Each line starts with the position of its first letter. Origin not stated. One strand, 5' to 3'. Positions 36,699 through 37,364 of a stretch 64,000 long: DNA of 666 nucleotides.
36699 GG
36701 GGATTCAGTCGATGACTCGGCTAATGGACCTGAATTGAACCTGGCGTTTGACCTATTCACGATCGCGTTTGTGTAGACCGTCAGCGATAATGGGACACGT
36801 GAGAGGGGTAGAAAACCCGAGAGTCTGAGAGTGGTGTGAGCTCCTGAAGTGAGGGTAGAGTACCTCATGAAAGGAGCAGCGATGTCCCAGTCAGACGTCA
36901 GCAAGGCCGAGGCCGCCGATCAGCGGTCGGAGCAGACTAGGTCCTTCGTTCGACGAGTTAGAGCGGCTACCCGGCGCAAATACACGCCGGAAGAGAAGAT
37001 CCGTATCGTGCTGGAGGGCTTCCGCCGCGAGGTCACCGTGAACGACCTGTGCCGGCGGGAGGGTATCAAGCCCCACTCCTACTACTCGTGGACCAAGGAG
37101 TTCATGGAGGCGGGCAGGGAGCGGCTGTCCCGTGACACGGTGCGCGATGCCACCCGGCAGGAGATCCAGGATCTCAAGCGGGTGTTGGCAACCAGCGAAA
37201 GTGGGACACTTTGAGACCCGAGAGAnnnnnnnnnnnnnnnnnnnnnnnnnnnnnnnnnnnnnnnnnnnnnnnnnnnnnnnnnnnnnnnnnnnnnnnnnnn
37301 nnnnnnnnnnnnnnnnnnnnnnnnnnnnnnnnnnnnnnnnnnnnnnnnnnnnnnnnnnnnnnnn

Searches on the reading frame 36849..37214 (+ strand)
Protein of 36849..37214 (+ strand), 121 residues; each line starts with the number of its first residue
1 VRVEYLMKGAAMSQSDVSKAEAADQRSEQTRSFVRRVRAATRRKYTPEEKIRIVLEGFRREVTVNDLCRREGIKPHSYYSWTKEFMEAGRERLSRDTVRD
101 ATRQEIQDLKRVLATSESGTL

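Call 66: search_protein_families(library=pfam, proteins=[window:36849-37214:+], max_evalue=0.0001)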
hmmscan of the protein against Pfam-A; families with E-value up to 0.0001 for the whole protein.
window:36849-37214:+ (121 aa): 1 family
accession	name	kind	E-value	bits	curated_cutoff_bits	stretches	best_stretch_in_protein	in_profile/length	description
PF01527.26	HTH_Tnp_1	-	4e-14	53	24.1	1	41-114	3-75/75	Transposase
